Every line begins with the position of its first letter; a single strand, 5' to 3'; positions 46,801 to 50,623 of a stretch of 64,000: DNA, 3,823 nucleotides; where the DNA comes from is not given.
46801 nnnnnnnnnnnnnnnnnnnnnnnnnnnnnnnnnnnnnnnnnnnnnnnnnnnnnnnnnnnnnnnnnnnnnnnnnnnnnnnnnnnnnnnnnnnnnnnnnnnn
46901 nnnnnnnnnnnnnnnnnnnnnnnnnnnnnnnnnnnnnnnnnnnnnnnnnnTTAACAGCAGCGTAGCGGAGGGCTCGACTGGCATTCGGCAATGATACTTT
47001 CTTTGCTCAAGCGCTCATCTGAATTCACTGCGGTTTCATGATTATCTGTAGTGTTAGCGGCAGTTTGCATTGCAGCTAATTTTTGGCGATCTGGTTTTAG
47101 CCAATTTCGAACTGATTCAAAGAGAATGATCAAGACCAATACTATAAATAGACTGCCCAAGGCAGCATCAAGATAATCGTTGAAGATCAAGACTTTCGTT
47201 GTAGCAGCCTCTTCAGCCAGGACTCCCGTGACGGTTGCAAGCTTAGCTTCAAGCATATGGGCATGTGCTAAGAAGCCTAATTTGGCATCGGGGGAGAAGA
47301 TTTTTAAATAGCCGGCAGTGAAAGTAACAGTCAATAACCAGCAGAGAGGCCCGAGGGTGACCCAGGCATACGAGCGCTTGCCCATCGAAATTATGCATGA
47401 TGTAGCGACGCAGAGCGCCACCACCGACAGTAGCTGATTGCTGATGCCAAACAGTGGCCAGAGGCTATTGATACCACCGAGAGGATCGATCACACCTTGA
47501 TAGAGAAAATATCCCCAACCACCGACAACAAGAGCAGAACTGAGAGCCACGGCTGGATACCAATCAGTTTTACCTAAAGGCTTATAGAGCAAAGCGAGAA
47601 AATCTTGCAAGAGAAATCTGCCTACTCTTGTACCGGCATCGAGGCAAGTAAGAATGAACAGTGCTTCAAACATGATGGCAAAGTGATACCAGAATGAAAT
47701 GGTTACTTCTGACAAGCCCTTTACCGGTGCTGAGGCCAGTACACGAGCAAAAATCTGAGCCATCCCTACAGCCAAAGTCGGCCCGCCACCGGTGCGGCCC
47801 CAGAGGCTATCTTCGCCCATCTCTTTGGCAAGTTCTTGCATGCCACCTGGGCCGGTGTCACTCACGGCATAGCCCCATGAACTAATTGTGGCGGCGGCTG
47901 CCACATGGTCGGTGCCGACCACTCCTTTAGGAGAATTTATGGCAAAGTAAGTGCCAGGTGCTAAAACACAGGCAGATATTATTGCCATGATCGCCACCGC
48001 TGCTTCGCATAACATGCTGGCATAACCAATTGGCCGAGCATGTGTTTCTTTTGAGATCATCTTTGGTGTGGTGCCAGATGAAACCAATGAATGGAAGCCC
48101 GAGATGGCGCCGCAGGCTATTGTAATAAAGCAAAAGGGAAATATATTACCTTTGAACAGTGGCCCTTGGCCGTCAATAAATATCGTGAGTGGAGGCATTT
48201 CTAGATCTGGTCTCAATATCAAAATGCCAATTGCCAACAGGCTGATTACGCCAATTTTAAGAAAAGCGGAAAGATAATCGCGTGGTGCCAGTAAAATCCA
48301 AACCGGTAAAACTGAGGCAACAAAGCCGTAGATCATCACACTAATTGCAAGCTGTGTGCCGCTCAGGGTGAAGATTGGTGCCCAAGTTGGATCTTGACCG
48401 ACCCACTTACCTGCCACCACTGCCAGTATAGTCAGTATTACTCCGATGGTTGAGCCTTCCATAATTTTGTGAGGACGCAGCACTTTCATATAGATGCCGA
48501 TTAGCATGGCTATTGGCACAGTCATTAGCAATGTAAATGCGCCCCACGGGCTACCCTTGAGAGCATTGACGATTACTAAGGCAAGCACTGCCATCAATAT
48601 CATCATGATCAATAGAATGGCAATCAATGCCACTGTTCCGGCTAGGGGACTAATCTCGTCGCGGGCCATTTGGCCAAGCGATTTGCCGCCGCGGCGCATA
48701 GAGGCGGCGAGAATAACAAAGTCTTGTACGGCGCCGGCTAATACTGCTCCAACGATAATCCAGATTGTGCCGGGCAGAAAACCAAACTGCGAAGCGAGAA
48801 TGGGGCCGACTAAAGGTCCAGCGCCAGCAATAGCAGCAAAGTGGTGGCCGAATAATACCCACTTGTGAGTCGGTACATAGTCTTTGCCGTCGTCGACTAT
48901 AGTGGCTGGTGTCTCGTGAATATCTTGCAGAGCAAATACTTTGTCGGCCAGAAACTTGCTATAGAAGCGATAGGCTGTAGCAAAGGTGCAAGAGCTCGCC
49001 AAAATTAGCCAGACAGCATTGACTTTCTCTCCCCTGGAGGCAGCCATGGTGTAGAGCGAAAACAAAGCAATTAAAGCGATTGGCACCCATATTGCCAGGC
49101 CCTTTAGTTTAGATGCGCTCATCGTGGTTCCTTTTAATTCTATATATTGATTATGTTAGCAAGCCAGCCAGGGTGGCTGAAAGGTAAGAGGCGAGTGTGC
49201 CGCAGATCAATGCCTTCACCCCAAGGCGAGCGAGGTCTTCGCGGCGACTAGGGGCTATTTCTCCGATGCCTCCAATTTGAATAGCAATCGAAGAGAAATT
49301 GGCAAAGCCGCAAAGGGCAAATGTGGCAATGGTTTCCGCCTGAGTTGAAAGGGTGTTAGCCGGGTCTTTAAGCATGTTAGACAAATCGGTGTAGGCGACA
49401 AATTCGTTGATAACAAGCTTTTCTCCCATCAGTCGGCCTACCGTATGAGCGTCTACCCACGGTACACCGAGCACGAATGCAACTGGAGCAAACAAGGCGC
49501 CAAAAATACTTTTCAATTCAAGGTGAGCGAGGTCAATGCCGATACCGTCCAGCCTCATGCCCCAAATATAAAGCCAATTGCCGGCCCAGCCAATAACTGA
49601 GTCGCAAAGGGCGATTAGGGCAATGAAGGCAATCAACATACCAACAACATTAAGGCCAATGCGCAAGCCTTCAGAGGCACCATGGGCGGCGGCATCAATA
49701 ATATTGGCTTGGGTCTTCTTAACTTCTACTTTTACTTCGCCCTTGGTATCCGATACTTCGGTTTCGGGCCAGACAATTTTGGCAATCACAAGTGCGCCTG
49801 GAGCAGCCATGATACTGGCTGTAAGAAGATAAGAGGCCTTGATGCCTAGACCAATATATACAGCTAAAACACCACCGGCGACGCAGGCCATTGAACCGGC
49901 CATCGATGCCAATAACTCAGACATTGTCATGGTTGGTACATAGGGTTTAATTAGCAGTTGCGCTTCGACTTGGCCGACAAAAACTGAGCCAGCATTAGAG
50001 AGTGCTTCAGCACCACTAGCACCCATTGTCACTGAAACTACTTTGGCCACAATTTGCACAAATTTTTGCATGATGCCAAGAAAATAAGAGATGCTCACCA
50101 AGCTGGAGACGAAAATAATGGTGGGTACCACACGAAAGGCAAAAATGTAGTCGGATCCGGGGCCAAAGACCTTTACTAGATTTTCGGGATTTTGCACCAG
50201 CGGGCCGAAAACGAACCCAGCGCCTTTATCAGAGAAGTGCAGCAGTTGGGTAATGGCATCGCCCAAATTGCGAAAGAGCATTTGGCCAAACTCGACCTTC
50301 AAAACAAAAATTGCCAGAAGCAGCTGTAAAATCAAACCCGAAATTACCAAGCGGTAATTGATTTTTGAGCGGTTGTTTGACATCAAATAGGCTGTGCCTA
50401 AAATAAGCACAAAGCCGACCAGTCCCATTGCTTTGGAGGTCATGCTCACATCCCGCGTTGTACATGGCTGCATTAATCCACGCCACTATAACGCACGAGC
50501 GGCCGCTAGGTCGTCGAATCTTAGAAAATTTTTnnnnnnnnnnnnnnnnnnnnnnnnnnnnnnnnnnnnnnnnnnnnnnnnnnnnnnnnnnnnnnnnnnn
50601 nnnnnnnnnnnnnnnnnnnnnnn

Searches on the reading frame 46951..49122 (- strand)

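Call 21: search_protein_families(library=pfam, proteins=[window:46951-49122:-], max_evalue=0.01)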
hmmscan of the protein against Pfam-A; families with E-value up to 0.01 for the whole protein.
window:46951-49122:- (723 aa): 1 family
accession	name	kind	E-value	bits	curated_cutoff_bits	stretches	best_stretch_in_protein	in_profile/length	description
PF02554.20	CstA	-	4.5e-237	788.7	27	1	35-603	1-560/560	Carbon starvation protein CstA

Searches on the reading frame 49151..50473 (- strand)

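Call 21: search_protein_families(library=pfam, proteins=[window:49151-50473:-], max_evalue=0.01)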
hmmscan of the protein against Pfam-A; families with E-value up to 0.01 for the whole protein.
window:49151-50473:- (440 aa): 3 families
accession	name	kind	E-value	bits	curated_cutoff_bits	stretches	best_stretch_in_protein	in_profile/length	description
PF07662.18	Nucleos_tra2_C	-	7.2e-80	268.1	32.3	1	215-437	1-213/213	Na+ dependent nucleoside transporter C-terminus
PF01773.25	Nucleos_tra2_N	-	7e-25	87.8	27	1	19-92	1-74/74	Na+ dependent nucleoside transporter N-terminus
PF07670.19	Gate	-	2.3e-12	47.7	29.6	1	112-210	1-101/104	Nucleoside recognition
